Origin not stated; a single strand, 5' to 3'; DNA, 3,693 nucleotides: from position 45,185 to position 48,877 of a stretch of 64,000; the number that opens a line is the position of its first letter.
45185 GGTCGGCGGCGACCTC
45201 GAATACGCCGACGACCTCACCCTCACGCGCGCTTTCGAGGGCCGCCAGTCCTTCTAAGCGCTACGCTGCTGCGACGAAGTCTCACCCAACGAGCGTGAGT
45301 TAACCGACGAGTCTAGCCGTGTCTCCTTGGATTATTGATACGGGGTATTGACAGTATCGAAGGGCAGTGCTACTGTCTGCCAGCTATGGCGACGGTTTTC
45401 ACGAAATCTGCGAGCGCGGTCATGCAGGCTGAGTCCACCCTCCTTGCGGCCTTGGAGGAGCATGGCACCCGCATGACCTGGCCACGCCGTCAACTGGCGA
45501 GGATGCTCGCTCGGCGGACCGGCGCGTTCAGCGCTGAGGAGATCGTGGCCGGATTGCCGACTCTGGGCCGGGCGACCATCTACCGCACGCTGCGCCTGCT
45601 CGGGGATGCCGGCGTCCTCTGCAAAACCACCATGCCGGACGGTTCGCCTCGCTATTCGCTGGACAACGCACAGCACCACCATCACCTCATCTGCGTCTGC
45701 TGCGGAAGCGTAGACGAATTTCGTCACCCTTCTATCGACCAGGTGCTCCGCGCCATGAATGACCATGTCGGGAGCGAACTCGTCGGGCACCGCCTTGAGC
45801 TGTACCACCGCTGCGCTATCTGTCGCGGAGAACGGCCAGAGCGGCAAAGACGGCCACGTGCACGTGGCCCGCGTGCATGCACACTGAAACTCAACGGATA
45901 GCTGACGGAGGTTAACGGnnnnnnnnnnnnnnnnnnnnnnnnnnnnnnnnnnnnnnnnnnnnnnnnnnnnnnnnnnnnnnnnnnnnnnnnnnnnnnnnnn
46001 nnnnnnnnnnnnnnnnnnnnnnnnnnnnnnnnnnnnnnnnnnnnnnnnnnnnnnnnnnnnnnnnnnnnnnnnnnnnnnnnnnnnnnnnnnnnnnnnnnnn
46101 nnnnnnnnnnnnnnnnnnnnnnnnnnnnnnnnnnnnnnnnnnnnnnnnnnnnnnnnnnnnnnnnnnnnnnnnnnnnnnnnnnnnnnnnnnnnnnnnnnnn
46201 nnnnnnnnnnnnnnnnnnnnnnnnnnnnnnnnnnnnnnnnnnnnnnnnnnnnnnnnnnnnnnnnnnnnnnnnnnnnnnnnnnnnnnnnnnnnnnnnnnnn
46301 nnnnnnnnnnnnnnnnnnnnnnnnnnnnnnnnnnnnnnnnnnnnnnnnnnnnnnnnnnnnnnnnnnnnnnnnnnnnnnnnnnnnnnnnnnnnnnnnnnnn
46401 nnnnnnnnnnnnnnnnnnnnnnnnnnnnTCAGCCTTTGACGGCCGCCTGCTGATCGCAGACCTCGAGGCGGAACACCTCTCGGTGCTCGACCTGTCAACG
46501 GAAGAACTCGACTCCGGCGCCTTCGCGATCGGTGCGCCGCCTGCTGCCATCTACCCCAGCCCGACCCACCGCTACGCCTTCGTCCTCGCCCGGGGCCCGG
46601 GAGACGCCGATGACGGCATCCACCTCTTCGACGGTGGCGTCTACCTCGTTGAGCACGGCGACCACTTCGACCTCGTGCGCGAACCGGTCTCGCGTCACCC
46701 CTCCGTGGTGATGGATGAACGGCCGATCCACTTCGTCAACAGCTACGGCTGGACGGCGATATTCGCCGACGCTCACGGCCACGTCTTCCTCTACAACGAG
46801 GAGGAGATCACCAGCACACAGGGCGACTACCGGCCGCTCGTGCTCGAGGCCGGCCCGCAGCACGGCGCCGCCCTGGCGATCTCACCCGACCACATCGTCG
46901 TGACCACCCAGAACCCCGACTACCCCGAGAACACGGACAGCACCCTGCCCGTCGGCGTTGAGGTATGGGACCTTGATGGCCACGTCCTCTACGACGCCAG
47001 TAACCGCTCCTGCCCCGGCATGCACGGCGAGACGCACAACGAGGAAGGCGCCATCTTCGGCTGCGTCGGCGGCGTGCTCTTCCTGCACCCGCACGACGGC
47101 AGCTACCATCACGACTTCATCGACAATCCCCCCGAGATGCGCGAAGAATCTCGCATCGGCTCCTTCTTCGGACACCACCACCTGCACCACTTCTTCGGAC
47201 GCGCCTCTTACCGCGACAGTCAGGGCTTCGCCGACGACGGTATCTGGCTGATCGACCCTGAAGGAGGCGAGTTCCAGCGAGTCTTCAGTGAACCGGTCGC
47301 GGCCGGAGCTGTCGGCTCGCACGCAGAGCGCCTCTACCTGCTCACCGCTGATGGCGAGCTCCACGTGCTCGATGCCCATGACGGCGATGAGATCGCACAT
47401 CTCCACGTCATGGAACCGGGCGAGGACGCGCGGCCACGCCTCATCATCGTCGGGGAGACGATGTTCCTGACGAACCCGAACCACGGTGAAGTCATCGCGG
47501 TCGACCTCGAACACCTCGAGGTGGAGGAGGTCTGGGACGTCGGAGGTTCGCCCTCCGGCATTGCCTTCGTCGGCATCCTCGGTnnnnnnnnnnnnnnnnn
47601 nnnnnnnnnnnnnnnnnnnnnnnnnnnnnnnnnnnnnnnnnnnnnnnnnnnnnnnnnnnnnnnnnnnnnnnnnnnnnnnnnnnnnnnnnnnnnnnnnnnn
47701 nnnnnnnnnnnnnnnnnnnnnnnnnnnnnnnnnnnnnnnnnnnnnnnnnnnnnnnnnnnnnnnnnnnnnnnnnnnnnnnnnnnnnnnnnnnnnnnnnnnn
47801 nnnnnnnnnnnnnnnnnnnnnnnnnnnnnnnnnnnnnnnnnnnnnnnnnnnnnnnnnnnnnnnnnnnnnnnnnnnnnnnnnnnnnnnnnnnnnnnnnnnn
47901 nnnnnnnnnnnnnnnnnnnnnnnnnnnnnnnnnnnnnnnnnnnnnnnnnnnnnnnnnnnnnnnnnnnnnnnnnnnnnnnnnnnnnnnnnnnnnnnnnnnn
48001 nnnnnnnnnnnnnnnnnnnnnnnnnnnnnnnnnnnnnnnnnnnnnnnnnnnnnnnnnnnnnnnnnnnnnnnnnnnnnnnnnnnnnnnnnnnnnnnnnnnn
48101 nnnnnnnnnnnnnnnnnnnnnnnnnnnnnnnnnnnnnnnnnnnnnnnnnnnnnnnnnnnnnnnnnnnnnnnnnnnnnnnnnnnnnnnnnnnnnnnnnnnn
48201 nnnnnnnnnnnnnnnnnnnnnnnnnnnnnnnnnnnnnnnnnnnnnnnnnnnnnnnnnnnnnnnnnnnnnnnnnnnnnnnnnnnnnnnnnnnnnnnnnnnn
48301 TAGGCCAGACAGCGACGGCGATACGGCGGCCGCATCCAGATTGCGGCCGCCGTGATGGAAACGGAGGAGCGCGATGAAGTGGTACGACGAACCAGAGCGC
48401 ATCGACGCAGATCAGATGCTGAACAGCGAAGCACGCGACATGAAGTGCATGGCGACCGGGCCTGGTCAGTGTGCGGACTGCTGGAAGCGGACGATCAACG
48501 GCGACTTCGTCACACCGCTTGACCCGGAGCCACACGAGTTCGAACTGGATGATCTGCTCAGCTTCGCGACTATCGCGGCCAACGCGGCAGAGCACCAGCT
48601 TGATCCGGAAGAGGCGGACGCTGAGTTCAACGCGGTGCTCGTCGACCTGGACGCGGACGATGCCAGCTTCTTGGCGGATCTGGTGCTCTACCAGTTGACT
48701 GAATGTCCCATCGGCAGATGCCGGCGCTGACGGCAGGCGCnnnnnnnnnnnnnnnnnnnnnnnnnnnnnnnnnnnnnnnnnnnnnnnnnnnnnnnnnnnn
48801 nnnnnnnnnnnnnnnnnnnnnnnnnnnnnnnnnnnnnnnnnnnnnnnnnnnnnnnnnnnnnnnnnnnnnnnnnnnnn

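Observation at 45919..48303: AztD-like beta-propeller nested inside the His-rich loop of a ZnuA/AztC-type zinc-binding lipoprotein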

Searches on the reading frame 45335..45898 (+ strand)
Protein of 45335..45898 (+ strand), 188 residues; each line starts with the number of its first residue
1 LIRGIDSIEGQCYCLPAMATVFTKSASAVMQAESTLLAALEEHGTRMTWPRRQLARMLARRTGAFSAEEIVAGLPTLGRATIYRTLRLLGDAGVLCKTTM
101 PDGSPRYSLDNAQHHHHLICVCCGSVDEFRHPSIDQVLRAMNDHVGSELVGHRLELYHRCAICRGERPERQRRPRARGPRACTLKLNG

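Call 3: search_protein_families(library=pfam, proteins=[window:45335-45898:+], max_evalue=0.01)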
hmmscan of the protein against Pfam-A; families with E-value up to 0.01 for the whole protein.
window:45335-45898:+ (188 aa): 1 family
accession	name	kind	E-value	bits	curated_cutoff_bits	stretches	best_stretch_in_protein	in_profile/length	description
PF01475.25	FUR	-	2.9e-25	89.2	23.1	1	43-157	2-121/121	Ferric uptake regulator family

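Call 33: search_protein_families(library=ncbifam, proteins=[window:45335-45898:+], max_evalue=0.01)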
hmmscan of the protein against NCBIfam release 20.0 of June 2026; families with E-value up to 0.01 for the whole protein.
window:45335-45898:+ (188 aa): 9 families
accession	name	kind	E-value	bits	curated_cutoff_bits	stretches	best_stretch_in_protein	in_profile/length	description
NF051892.1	TransRegFurBacil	equivalog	1.4e-19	70.6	220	1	39-166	11-146/149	ferric iron uptake transcriptional regulator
NF006999.0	PRK09462.1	equivalog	4.9e-17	61.9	146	1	39-164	7-137/148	ferric iron uptake transcriptional regulator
NF051891.1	TransRegFurHelico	equivalog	5.3e-15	55.6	200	1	39-164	17-146/148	ferric iron uptake transcriptional regulator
NF052545.1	TransRegPerRClab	equivalog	3.1e-14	53.1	180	1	38-165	6-136/138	transcriptional regulator PerR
NF047406.1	TransRegPerRTherm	equivalog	1.3e-09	38.4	200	1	66-166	29-128/130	manganese-dependent transcriptional regulator PerR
NF047462.1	FUR_perox_PerRA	exception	7.4e-08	33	200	1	39-125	11-100/142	peroxide-responsive transcriptional repressor PerRA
NF008646.0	PRK11639.1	equivalog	3e-07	30.3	167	1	41-164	18-147/171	zinc uptake transcriptional repressor Zur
NF045677.1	FeRespRegIrr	equivalog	4.9e-05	23.4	170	1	39-119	3-87/127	Fur family transcriptional regulator Irr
NF045678.1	TransRegIrrA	equivalog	7.4e-05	22.7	150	1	35-121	8-98/138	iron response transcriptional regulator IrrA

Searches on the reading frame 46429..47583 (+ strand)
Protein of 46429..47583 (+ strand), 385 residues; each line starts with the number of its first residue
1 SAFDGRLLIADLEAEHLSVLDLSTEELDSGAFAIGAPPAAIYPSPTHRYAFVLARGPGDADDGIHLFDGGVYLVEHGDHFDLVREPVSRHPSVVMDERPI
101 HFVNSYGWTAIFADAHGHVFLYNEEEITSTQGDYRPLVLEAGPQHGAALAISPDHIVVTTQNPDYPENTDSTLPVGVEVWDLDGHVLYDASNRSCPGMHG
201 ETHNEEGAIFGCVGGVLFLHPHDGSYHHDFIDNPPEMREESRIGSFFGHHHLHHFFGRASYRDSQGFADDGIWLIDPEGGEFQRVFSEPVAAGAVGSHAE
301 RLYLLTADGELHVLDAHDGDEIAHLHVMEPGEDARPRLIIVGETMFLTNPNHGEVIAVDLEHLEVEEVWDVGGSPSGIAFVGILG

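Call 3: search_protein_families(library=pfam, proteins=[window:46429-47583:+], max_evalue=0.01)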
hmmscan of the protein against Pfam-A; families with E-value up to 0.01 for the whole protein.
window:46429-47583:+ (385 aa): 0 families

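Call 4: search_protein_families(library=ncbifam, proteins=[window:46429-47583:+], max_evalue=0.01)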
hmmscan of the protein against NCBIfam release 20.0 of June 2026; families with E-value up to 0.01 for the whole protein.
window:46429-47583:+ (385 aa): 2 families
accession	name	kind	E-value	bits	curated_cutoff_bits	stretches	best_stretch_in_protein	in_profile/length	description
NF038015.2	AztD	exception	2.5e-40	138.3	400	1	11-381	3-354/356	zinc metallochaperone AztD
NF052280.1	7_blade_YncE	equivalog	0.00078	18.3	400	1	272-365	152-250/338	7-bladed beta-propeller protein YncE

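Call 5: search_solved_structures(query=window:46429-47583:+, max_evalue=0.01, show_alignments=2)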
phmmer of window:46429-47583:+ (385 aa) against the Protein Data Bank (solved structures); distinct sequences matched with E-value up to 0.01: 2.
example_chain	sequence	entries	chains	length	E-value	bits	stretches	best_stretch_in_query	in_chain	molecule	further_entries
6cmk_B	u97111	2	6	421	1.5e-19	73.5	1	38-382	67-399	AztD protein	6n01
6ck1_B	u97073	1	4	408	1.6e-16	63.6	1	52-382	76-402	A1B2F4 protein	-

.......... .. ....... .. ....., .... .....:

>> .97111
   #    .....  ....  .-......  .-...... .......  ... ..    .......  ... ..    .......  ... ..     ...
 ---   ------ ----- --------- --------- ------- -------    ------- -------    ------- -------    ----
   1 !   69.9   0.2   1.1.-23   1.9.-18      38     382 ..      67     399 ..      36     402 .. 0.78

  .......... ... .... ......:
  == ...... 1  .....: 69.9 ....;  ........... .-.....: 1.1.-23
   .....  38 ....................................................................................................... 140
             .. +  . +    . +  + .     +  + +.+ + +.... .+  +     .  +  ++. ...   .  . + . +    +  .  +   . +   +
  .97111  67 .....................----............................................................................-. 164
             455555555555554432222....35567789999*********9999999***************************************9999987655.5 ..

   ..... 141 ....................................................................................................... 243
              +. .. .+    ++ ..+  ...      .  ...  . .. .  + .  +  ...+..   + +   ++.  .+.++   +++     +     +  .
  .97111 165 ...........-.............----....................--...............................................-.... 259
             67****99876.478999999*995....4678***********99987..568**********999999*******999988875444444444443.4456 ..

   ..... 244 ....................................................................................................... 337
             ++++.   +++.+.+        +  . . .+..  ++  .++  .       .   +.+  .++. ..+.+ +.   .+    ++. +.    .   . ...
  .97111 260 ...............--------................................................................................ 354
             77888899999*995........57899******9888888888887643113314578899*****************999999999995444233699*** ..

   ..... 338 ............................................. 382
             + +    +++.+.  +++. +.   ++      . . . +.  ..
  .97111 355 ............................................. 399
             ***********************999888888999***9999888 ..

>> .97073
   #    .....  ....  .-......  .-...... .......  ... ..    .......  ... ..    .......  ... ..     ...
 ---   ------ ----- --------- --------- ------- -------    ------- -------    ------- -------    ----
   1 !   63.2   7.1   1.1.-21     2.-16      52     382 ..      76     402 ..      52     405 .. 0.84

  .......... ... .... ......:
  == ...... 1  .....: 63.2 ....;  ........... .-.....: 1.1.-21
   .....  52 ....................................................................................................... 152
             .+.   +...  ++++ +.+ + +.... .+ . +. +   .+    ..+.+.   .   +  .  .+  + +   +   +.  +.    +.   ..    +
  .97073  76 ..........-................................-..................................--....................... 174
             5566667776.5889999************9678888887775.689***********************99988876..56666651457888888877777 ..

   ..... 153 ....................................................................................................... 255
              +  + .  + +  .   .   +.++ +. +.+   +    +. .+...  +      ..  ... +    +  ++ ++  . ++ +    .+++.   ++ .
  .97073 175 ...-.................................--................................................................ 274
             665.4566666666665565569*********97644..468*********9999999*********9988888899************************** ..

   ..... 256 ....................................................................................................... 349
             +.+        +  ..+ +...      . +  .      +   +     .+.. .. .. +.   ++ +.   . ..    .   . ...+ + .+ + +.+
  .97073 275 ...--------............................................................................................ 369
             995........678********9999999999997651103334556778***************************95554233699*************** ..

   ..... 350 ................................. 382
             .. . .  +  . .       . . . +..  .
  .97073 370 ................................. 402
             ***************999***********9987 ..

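Call 39: search_protein_representatives(protein=window:46429-47583:+)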
Query: 385 residues. Proteins with E-value up to 0.001 (for the whole library): 536; up to 1e-10: 303; up to 1e-30: 31. The best 150 are listed.
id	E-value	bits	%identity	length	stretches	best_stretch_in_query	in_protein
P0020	4.5e-205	697.8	44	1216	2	4-384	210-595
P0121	3.8e-156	536.6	67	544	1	41-383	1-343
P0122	6.4e-114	397.6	50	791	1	4-383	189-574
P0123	6.5e-113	394.3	51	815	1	5-384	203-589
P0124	4.3e-107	375.1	46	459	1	4-384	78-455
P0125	2.7e-104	365.9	48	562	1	4-383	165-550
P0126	2.0e-89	316.9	45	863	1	3-384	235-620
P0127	6.7e-69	249.3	42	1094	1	5-385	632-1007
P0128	1.1e-63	232.1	69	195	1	167-314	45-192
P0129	3.2e-60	220.7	38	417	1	3-385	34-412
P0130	2.1e-56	208.1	36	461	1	4-384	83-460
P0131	9.2e-55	202.7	37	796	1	4-384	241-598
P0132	4.6e-52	193.9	40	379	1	2-284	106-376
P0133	1.3e-49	185.8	36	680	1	2-384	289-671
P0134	4.4e-45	170.8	69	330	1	2-113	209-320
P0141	2.0e-34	135.8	33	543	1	4-383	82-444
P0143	3.4e-34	135.0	35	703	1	5-265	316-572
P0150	9.8e-31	123.6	32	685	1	6-384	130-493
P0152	2.8e-30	122.1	31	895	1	6-385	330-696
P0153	4.6e-30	121.4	33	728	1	5-382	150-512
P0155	1.2e-29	120.0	31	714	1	6-381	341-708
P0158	2.4e-29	119.1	30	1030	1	6-383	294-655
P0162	8.6e-28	113.9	33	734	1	6-383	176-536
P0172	1.5e-25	106.5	31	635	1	5-382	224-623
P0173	2.4e-25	105.9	31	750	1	5-384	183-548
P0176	1.2e-24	103.5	34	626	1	6-385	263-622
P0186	5.3e-23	98.1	32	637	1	6-382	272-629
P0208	1.5e-21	93.4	28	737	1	6-383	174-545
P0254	8.2e-19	84.3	32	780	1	5-378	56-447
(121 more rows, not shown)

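Call 40: search_protein_families(library=pfam, proteins=[P0127, P0131, P0133, P0150, P0152, P0153, P0155, P0158, P0162, P0173], max_evalue=0.0001)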
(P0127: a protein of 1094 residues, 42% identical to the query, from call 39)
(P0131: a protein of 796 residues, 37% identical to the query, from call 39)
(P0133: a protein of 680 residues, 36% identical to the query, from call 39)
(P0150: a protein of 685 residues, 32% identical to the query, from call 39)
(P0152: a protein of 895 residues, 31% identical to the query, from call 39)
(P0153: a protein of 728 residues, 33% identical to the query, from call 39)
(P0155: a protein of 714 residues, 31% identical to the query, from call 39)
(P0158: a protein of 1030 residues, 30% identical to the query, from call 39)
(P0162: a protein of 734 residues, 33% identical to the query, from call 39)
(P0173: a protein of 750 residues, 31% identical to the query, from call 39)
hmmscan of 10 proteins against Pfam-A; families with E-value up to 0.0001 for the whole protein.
P0127 (1094 aa): 0 families

P0131 (796 aa): 1 family
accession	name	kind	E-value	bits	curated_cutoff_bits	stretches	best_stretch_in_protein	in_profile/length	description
PF01297.22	ZnuA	-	1.8e-73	247.7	29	2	611-793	80-262/263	Zinc-uptake complex component A periplasmic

P0133 (680 aa): 0 families

P0150 (685 aa): 1 family
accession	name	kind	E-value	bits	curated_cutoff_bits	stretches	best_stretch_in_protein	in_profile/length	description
PF01297.22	ZnuA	-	1.5e-80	270.9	29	2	486-683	75-263/263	Zinc-uptake complex component A periplasmic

P0152 (895 aa): 2 families
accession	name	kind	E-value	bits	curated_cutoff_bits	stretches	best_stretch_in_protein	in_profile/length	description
PF01297.22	ZnuA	-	4.2e-85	285.8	29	2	705-893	86-263/263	Zinc-uptake complex component A periplasmic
PF09223.17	ZinT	-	1.8e-10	41.4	27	1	128-281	18-175/181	ZinT (YodA) periplasmic lipocalin-like zinc-recruitment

P0153 (728 aa): 1 family
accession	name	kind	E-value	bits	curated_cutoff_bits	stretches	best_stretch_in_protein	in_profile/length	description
PF01297.22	ZnuA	-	9.3e-88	294.5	29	2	529-726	75-263/263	Zinc-uptake complex component A periplasmic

P0155 (714 aa): 0 families

P0158 (1030 aa): 3 families
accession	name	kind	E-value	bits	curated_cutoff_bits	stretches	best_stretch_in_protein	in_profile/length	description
PF13517.12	FG-GAP_3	-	3.6e-53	178.5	26.9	5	56-118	1-61/61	FG-GAP-like repeat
PF01839.29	FG-GAP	-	2.7e-19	69.1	22.1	0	764-788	4-31/37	FG-GAP repeat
PF07593.17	UnbV_ASPIC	-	1.8e-11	44.1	23.4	1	945-1010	1-66/68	ASPIC and UnbV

P0162 (734 aa): 1 family
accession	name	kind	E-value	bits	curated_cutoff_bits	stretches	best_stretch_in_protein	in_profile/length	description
PF01297.22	ZnuA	-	8.4e-82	275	29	2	547-732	85-263/263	Zinc-uptake complex component A periplasmic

P0173 (750 aa): 1 family
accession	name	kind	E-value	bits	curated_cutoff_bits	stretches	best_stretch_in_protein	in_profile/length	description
PF01297.22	ZnuA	-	1.7e-81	274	29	2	561-747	87-263/263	Zinc-uptake complex component A periplasmic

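Call 41: search_protein_families(library=pfam, proteins=[P0124, P0125, P0126, P0141, P0143, P0172, P0176, P0186, P0208, P0254], max_evalue=0.0001)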
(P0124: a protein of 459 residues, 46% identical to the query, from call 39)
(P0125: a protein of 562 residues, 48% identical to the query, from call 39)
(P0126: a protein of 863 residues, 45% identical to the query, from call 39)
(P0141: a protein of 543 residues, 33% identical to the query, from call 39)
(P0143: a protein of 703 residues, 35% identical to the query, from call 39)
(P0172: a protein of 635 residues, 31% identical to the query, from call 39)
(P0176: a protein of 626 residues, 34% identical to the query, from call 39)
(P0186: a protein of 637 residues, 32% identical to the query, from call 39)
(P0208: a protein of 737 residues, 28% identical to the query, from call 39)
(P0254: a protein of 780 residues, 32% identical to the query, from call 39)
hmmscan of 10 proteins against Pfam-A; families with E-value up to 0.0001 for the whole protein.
P0124 (459 aa): 0 families

P0125 (562 aa): 0 families

P0126 (863 aa): 1 family
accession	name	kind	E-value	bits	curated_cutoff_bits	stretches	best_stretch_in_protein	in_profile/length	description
PF01297.22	ZnuA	-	5.9e-72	242.7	29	2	660-858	97-261/263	Zinc-uptake complex component A periplasmic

P0141 (543 aa): 1 family
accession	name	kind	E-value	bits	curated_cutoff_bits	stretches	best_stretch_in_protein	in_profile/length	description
PF10986.14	ZrgA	-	3.3e-05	24.4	27.4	0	18-72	58-100/161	ZrgA family zinc uptake protein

P0143 (703 aa): 0 families

P0172 (635 aa): 2 families
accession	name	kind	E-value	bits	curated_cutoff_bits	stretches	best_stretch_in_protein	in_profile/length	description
PF13620.12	CarboxypepD_reg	-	1.1e-06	29.3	32.3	0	26-65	2-44/82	Carboxypeptidase regulatory-like domain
PF13715.12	CarbopepD_reg_2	-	2.6e-06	27.8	32.2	0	26-64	1-39/88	CarboxypepD_reg-like domain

P0176 (626 aa): 1 family
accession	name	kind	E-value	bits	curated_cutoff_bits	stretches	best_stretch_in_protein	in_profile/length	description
PF09223.17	ZinT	-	8.2e-19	68.6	27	1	52-212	12-175/181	ZinT (YodA) periplasmic lipocalin-like zinc-recruitment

P0186 (637 aa): 1 family
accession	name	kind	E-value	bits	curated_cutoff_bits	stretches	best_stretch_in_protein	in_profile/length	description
PF09223.17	ZinT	-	2.1e-12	47.7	27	1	61-224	12-176/181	ZinT (YodA) periplasmic lipocalin-like zinc-recruitment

P0208 (737 aa): 1 family
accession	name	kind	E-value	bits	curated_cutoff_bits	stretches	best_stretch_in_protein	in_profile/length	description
PF01297.22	ZnuA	-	2.3e-77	260.5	29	2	555-734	88-263/263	Zinc-uptake complex component A periplasmic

P0254 (780 aa): 2 families
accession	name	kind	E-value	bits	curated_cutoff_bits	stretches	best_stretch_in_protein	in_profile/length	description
PF13860.13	FlgD_ig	-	5.2e-08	33.2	27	1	705-765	17-73/79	FlgD Ig-like domain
PF18962.6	Por_Secre_tail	-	5.9e-05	23.7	27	0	692-778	2-75/75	Secretion system C-terminal sorting domain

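Call 42: list_cluster_members(proteins=[P0131, P0150, P0153, P0162, P0173, P0208, P0126, P0152, P0176, P0124])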
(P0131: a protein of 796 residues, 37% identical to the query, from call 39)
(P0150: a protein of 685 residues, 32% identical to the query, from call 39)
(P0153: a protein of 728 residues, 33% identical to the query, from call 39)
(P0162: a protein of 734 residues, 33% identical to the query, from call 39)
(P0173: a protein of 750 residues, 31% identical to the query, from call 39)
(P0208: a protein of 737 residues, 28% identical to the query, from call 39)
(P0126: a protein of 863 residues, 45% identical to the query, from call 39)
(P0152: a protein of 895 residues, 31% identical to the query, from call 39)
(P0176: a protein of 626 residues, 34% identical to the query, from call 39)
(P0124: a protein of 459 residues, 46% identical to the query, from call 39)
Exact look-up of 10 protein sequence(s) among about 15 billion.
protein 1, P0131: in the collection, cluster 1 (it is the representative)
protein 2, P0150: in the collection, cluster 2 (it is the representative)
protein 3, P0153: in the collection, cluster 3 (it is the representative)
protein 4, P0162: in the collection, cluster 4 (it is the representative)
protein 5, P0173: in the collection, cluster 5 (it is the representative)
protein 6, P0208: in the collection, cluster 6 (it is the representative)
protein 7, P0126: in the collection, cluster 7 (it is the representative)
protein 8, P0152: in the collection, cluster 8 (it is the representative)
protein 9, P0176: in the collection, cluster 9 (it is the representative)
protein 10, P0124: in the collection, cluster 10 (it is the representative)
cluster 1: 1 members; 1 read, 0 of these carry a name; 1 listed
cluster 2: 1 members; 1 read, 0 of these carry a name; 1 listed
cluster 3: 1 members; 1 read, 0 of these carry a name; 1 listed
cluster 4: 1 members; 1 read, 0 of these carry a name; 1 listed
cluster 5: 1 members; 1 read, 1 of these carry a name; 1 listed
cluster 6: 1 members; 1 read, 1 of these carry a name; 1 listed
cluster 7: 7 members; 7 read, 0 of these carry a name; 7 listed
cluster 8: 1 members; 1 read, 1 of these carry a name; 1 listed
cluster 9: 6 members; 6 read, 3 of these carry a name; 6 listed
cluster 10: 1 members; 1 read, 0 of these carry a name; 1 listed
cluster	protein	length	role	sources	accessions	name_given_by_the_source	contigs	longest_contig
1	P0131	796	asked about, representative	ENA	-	-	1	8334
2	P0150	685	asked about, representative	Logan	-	-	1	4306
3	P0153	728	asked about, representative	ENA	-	-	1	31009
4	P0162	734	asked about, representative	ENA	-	-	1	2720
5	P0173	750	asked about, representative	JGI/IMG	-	ABC-type Zn uptake system ZnuABC Zn-binding protein ZnuA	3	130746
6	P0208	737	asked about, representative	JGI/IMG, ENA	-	ABC-type Zn uptake system ZnuABC Zn-binding protein ZnuA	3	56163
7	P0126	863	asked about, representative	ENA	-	-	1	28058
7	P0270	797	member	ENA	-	-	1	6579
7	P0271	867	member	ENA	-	-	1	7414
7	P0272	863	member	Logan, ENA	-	-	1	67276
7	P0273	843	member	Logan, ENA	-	-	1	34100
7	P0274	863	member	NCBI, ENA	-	-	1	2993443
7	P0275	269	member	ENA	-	-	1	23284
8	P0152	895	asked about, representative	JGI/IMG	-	ABC-type Zn uptake system ZnuABC Zn-binding protein ZnuA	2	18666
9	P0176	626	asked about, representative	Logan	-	-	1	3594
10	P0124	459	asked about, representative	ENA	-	-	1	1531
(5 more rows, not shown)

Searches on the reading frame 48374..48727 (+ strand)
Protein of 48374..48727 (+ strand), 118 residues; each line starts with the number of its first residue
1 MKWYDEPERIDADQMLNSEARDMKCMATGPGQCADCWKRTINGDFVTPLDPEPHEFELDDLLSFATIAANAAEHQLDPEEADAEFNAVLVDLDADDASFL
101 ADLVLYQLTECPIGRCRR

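Call 3: search_protein_families(library=pfam, proteins=[window:48374-48727:+], max_evalue=0.01)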
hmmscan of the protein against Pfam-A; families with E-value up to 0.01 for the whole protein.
window:48374-48727:+ (118 aa): 0 families

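Call 33: search_protein_families(library=ncbifam, proteins=[window:48374-48727:+], max_evalue=0.01)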
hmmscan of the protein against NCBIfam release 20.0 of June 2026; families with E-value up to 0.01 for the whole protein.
window:48374-48727:+ (118 aa): 0 families

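Call 53: search_protein_families(library=pfam, proteins=[window:48374-48727:+], max_evalue=1)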
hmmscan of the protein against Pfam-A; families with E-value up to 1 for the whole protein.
seq(118 aa): 0 families
